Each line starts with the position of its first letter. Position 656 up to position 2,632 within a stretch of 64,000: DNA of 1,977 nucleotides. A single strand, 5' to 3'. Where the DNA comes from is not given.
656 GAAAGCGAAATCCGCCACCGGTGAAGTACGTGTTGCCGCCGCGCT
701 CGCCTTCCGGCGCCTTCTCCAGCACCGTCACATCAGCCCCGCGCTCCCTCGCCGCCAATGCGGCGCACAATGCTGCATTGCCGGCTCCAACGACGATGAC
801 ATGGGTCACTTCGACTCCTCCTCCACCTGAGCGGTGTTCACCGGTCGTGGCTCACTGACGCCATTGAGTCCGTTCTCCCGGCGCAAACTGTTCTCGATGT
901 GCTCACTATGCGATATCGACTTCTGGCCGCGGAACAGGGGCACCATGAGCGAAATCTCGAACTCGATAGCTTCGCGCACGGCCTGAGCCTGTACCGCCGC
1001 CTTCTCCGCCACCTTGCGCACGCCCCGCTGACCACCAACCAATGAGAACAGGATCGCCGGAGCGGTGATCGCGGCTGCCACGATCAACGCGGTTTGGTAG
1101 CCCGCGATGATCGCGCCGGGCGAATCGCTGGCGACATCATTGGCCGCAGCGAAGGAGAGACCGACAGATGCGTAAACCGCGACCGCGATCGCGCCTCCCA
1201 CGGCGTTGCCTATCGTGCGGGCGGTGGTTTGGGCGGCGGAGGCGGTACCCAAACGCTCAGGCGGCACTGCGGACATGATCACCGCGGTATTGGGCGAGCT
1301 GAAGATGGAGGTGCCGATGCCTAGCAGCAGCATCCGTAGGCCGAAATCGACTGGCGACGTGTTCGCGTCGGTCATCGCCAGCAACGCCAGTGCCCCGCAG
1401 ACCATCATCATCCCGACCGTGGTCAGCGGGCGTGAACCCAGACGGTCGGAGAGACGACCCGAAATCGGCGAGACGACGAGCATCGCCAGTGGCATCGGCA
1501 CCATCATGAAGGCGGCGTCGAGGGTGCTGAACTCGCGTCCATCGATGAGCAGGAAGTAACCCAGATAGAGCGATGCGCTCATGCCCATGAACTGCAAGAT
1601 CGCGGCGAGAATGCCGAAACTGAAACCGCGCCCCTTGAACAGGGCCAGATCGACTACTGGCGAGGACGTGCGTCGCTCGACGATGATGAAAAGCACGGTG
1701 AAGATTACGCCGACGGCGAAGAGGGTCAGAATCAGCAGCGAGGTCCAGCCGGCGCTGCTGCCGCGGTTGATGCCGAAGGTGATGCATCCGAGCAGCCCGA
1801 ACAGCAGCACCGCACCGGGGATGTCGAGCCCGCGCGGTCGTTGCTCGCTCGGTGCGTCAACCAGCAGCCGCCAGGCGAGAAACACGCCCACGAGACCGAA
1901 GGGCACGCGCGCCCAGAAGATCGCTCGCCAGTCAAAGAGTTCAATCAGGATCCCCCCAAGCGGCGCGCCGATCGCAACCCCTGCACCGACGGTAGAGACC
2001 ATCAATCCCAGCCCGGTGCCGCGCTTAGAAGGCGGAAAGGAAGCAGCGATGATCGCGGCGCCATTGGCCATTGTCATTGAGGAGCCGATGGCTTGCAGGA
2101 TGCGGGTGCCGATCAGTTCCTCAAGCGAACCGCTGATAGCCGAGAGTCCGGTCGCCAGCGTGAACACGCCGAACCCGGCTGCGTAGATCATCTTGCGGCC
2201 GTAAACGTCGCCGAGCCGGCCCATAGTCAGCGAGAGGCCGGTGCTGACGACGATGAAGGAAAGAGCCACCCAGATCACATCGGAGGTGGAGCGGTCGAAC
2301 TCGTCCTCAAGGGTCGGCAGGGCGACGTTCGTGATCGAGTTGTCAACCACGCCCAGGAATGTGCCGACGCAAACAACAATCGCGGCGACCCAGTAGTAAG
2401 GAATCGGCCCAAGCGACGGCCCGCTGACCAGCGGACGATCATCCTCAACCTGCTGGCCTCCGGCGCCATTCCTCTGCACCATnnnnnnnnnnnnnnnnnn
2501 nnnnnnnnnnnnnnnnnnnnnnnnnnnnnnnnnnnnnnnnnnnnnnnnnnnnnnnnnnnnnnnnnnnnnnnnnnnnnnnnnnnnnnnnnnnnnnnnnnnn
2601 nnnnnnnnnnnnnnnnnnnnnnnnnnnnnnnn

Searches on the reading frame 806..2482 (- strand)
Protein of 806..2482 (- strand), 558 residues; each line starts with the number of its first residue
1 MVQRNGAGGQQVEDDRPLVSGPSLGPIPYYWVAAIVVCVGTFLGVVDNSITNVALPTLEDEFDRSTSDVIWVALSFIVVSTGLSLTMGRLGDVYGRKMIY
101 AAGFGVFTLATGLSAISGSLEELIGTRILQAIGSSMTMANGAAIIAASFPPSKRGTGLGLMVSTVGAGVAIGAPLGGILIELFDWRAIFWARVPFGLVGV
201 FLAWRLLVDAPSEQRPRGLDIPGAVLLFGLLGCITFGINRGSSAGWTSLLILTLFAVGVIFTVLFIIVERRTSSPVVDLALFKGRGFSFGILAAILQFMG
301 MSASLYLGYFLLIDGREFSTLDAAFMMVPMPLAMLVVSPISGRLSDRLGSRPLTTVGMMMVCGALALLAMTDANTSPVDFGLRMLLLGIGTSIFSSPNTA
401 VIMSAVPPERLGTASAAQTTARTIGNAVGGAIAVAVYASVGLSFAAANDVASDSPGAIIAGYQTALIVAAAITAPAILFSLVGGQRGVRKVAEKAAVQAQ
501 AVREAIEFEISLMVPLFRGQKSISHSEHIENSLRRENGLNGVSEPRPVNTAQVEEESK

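Call 89: search_protein_families(library=pfam, proteins=[window:806-2482:-], max_evalue=0.00001)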
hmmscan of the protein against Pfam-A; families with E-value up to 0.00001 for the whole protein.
window:806-2482:- (558 aa): 1 family
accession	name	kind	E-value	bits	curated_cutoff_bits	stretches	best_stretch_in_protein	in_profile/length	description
PF07690.21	MFS_1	-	5e-53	180.7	33.4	1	38-429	2-346/347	Major Facilitator Superfamily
